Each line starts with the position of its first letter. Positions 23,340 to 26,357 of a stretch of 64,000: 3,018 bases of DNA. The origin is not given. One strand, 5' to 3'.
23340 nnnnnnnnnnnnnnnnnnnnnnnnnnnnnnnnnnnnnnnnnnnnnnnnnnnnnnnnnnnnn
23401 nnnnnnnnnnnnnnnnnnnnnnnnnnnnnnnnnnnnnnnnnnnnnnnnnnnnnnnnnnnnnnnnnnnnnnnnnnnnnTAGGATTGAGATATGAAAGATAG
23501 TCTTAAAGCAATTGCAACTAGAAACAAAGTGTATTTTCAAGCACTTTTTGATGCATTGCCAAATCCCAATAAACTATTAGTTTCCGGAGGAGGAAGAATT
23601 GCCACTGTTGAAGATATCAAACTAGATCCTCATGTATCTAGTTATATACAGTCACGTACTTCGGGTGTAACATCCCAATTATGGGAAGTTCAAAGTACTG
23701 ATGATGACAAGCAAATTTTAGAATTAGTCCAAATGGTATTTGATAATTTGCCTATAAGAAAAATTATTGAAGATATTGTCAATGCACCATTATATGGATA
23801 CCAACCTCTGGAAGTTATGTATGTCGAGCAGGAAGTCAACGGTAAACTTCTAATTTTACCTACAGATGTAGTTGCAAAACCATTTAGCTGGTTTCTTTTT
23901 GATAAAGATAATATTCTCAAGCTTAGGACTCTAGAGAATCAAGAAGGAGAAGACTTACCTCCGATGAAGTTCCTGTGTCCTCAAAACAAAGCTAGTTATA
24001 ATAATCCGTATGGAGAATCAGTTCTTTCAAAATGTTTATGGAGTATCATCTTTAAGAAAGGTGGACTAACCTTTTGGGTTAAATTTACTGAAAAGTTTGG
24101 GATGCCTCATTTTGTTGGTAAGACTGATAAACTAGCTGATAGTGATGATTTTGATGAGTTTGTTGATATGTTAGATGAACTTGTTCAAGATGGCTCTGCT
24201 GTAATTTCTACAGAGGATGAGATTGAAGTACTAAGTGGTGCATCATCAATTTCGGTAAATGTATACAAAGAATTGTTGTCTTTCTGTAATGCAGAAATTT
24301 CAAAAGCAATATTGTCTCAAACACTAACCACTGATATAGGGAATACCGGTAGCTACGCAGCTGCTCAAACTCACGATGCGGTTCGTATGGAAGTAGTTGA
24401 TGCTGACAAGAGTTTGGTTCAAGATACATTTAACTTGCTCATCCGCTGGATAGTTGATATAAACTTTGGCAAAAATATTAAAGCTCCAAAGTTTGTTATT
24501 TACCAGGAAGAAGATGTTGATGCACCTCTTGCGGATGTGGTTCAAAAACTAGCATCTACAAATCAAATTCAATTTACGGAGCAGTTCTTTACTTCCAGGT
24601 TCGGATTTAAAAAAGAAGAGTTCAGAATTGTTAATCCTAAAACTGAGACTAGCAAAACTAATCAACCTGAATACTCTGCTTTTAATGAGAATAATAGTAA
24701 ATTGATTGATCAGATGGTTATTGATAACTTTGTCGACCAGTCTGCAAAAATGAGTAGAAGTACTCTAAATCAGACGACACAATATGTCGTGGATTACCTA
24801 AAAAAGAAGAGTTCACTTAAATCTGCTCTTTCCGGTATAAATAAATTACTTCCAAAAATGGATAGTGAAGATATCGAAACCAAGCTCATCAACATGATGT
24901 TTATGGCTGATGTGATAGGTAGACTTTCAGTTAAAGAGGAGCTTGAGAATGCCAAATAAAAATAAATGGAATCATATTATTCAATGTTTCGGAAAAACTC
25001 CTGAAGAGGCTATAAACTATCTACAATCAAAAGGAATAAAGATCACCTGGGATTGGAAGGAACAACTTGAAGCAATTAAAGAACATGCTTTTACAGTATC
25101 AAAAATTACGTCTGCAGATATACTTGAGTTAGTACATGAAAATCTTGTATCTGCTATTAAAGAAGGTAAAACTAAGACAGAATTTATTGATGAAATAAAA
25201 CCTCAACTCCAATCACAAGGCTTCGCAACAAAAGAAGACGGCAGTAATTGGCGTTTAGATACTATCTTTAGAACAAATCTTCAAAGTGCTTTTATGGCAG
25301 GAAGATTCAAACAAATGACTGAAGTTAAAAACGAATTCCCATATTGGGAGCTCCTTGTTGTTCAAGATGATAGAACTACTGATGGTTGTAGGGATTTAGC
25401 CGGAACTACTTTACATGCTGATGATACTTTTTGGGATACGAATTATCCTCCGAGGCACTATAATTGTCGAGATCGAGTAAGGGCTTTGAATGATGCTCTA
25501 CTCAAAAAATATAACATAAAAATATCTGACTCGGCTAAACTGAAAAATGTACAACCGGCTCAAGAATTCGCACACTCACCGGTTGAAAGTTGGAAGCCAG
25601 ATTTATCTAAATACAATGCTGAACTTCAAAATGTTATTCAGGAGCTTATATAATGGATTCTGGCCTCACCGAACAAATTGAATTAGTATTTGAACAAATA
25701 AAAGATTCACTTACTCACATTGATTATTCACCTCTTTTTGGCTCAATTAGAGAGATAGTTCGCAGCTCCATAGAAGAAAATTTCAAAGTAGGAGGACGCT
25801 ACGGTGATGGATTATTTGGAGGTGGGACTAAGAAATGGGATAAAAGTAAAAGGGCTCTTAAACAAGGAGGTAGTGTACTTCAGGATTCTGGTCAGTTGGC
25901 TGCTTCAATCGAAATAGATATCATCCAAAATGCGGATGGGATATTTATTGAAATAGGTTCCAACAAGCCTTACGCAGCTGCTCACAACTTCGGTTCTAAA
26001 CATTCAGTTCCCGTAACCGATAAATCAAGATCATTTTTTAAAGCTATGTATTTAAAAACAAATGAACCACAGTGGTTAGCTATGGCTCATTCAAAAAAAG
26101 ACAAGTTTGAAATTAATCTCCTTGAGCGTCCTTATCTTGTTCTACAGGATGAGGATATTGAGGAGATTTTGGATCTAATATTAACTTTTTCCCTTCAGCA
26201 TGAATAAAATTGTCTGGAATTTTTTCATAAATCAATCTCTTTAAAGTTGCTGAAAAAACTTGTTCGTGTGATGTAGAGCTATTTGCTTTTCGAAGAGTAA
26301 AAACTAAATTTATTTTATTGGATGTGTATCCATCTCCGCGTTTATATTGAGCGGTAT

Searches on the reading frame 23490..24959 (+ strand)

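Call 22: search_protein_families(library=pfam, proteins=[window:23490-24959:+], max_evalue=0.001)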
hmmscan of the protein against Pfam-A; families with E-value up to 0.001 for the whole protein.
window:23490-24959:+ (489 aa): 1 family
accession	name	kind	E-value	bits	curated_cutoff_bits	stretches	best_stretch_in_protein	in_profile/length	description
PF06074.18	Portal_Mu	-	5.5e-90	302.5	23.9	1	40-373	4-336/336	Portal protein of Mu bacteriophage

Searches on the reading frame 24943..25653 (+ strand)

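Call 22: search_protein_families(library=pfam, proteins=[window:24943-25653:+], max_evalue=0.001)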
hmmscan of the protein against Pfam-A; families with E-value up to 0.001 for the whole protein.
window:24943-25653:+ (236 aa): 1 family
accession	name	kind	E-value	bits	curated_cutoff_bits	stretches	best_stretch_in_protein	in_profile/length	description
PF04233.19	Phage_Mu_F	-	4.9e-19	69.6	29.6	1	64-177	3-109/112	Phage Mu protein F like protein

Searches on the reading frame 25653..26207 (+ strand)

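Call 22: search_protein_families(library=pfam, proteins=[window:25653-26207:+], max_evalue=0.001)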
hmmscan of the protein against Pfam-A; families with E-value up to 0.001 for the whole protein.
window:25653-26207:+ (184 aa): 1 family
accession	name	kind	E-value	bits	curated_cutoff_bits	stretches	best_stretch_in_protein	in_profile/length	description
PF05069.18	Phage_tail_S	-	4.9e-12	46.4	24.3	1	7-177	4-144/148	Phage virion morphogenesis family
